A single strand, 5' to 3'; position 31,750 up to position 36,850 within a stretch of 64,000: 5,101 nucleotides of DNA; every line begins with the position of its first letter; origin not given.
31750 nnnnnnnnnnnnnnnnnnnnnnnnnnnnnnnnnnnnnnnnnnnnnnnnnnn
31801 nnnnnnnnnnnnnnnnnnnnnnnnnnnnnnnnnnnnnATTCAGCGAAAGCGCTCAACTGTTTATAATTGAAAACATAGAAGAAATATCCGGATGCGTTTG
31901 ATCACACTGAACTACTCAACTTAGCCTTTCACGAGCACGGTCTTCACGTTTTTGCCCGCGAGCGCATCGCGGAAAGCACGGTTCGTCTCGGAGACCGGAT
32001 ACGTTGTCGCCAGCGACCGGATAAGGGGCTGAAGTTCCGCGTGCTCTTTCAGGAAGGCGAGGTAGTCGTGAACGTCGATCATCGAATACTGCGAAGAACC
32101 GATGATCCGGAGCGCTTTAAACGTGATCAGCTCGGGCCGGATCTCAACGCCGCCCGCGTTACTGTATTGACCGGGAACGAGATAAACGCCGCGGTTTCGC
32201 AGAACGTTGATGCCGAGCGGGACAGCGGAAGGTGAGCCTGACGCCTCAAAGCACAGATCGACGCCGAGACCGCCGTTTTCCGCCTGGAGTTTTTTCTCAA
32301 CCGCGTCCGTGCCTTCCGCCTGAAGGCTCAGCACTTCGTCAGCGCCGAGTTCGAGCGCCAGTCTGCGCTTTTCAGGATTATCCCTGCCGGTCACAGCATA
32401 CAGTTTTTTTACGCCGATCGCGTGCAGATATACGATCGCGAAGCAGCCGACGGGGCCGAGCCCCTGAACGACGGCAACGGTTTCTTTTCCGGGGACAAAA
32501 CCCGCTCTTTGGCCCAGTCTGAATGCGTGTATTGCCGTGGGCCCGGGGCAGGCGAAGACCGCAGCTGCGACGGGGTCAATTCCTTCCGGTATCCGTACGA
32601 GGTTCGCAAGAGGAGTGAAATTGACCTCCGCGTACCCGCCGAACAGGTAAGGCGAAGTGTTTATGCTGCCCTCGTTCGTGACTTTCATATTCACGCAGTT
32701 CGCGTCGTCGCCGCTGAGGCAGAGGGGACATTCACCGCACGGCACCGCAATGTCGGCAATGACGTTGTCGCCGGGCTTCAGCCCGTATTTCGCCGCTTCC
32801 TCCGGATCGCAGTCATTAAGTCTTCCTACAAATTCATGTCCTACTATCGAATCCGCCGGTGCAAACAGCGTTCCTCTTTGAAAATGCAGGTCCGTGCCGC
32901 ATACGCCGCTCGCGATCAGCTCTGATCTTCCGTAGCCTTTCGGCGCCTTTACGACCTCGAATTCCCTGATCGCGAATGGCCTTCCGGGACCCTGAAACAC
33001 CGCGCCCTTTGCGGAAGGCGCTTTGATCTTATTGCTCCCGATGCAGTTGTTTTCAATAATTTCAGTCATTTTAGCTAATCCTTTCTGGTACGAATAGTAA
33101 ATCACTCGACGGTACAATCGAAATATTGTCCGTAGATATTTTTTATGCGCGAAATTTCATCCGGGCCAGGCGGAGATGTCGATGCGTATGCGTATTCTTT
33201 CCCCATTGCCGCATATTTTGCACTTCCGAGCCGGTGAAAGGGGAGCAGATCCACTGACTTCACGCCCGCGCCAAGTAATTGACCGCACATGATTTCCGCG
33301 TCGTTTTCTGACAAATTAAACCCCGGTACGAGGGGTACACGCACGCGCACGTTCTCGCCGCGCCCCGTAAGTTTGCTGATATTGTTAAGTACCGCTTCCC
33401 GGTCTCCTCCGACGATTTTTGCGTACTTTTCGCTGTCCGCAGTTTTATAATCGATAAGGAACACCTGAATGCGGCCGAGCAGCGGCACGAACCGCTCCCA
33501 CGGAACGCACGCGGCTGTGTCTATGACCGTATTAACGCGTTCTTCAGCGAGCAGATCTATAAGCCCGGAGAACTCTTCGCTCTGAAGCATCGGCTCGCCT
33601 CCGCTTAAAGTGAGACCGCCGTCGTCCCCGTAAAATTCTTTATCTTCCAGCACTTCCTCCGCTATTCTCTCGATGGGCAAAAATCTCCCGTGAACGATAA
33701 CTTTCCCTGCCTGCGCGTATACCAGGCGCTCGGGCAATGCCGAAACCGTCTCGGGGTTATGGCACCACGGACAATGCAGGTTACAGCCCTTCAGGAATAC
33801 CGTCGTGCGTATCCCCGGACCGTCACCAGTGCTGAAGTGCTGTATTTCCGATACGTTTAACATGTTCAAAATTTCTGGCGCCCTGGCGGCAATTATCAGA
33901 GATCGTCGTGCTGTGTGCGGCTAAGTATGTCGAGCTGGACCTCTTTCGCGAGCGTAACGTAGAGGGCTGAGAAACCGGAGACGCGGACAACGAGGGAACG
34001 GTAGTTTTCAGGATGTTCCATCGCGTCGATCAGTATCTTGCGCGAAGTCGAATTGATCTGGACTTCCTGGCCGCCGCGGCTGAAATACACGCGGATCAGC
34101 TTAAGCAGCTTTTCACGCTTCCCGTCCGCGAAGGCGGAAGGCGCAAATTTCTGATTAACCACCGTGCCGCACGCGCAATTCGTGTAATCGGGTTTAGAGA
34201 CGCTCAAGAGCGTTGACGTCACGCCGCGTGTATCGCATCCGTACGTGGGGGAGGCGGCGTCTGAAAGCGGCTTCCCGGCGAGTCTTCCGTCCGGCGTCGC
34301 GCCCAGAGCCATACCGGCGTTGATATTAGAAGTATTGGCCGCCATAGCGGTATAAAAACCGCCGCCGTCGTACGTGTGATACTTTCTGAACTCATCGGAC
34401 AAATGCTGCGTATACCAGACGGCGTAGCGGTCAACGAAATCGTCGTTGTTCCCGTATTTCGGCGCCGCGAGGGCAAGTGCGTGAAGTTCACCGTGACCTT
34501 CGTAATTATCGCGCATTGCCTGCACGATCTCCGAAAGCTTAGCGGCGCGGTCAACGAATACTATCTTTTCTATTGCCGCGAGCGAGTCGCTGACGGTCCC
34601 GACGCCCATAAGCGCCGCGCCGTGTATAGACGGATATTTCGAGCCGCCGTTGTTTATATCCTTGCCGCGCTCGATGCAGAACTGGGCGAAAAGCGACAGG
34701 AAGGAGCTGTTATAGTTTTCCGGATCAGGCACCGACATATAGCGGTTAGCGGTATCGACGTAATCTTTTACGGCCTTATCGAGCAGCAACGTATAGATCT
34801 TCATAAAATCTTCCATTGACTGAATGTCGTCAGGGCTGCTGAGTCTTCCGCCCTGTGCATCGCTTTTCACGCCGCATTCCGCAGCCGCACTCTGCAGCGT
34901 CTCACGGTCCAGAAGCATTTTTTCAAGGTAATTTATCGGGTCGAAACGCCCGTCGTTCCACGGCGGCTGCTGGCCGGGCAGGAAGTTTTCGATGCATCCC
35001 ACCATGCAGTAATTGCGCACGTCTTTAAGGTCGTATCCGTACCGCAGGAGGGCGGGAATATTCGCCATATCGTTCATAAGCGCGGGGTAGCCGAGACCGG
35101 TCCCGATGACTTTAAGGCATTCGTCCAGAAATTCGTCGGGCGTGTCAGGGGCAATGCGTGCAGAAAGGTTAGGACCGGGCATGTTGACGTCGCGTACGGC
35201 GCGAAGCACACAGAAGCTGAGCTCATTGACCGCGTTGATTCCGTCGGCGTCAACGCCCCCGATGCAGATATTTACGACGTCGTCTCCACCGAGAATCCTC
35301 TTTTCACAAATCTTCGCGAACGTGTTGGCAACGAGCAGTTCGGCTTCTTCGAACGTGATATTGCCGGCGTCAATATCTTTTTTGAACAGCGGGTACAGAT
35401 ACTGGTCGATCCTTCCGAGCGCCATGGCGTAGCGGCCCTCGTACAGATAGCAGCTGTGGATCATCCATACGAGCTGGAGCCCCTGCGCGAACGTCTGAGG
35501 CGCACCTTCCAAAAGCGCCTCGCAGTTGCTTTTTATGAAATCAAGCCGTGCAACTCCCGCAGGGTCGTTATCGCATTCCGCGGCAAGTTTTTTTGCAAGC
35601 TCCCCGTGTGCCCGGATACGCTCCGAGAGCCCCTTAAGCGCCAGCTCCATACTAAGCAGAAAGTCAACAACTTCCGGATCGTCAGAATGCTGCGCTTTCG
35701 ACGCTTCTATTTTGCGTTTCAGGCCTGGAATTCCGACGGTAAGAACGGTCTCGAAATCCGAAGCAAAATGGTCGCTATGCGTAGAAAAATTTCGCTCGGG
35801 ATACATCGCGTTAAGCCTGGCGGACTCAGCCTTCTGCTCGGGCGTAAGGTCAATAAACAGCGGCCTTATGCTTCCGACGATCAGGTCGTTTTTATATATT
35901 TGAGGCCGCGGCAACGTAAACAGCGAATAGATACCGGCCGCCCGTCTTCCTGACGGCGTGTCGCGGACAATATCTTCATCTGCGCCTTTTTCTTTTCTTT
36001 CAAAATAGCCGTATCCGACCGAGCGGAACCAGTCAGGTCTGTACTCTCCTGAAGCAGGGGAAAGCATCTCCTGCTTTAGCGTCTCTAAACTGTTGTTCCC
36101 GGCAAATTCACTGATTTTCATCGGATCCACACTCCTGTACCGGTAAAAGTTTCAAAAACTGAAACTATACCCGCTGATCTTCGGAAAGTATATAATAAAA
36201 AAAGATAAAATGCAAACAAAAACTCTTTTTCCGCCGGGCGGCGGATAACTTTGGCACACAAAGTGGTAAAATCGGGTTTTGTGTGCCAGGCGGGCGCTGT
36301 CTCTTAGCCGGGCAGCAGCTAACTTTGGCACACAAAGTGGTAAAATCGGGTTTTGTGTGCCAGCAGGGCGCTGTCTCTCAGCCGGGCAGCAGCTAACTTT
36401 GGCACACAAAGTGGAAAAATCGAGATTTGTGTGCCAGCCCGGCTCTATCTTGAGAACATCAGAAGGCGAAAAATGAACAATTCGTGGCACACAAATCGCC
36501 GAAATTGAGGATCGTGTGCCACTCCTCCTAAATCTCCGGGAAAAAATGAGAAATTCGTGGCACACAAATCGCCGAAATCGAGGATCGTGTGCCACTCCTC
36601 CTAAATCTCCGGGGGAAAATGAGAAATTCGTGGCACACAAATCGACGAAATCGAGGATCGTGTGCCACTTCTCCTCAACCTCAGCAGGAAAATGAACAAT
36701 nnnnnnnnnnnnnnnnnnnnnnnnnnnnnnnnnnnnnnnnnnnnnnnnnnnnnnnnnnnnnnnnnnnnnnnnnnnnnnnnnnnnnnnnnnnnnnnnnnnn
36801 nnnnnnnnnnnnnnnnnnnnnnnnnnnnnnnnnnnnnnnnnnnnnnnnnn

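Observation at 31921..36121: Glycyl-radical enzyme of unknown substrate co-operonic with its activase and a zinc-MDR alcohol dehydrogenase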

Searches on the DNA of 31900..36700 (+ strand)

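Call 3: search_dna_similar(query=window:31900-36700:+, collection=ecoli_genomes, mode=near, max_rows=10)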
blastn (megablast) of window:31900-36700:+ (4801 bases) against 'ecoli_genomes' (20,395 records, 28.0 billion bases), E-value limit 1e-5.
No match.
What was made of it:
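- Tried and rejected: E. coli origin or a YbiW/PflD ortholog: megablast against 5,426 E. coli genomes gave no match (call 3).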

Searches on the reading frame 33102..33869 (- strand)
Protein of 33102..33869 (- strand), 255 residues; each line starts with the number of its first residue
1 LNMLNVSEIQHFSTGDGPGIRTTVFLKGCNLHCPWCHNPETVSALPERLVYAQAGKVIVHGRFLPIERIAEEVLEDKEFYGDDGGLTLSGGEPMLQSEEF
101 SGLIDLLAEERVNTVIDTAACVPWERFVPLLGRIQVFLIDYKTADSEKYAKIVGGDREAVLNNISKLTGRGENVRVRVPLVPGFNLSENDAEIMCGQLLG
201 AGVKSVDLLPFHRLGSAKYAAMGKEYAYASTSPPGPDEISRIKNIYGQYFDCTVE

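Call 4: search_protein_families(library=pfam, proteins=[window:33102-33869:-])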
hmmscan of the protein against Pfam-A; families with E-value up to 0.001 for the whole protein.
window:33102-33869:- (255 aa): 2 families
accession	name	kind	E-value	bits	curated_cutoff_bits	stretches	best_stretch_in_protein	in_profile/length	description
PF04055.27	Radical_SAM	-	2.4e-17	64.1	29.5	1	25-188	3-158/166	Radical SAM superfamily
PF13353.11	Fer4_12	-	2.1e-13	51.2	22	1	16-128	2-98/137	4Fe-4S single cluster domain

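Call 5: search_protein_families(library=ncbifam, proteins=[window:33102-33869:-], max_evalue=0.00001)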
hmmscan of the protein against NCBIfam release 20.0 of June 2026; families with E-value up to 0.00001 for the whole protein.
window:33102-33869:- (255 aa): 15 families
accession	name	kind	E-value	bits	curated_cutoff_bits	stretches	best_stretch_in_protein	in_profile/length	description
TIGR02494.1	PFLE_PFLC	subfamily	5.9e-66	222.7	174.35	2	59-246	99-289/293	glycyl-radical enzyme activating protein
NF043069.1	T4HPD_activ_SAM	equivalog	1.7e-57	195.1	425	2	61-246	101-288/299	trans-4-hydroxy-L-proline dehydratase activase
NF033719.1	ind_deCO2_activ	equivalog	2e-55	188.2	425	2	57-246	104-293/302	indoleacetate decarboxylase activase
NF048010.1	SfplDhtActHpsHDes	equivalog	1.4e-51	175.1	430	2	56-244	104-296/298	(2S)-3-sulfopropanediol dehydratase activating enzyme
NF033717.2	HPDL_rSAM_activ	equivalog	2.9e-50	171.3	420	2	65-247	113-297/311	4-hydroxyphenylacetate decarboxylase activase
TIGR04003.1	rSAM_BssD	equivalog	1.7e-48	165.4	496.45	2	60-229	104-277/314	[benzylsuccinate synthase]-activating enzyme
NF007483.0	PRK10076.1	equivalog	6.5e-46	156.8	326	1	6-245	24-280/292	[formate-C-acetyltransferase]-activating enzyme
NF048008.1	SfplDhtActHpfHKleb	equivalog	1.1e-43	149.7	500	2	60-229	103-276/308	(2S)-3-sulfopropanediol dehydratase activating enzyme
TIGR02493.1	PFLA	equivalog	1.4e-43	149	231.75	1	8-246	4-232/235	pyruvate formate-lyase-activating protein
TIGR04395.1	cutC_activ_rSAM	equivalog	7.8e-43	146.9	360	2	58-247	104-298/309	choline TMA-lyase-activating enzyme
NF008356.0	PRK11145.1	equivalog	8.3e-34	116.9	375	1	8-250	9-241/246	pyruvate formate lyase 1-activating protein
TIGR04041.1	activase_YjjW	hypoth_equivalog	7.9e-29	100.9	250.2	2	68-218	97-245/276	YjjW family glycine radical enzyme activase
TIGR02495.1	NrdG2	equivalog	1.5e-15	57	131.15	1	6-193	2-176/193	anaerobic ribonucleoside-triphosphate reductase activating protein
TIGR02491.1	NrdG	equivalog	8.8e-12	45.2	126.1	1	5-107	1-90/154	anaerobic ribonucleoside-triphosphate reductase activating protein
TIGR03963.1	rSAM_QueE_Clost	equivalog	2.1e-08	34.1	260.1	1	23-152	23-133/219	putative 7-carboxy-7-deazaguanine synthase QueE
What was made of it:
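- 33102..33869 (-): GRE-activating radical-SAM enzyme, 253-255 aa (start TTG 33869 or ATG 33863). The CX3CX2C cluster motif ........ lies at 33785-33762. There is no ferredoxin-like auxiliary-cluster domain. TIGR02494 at 222.7 bits against a cut-off of 174 (call 5).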
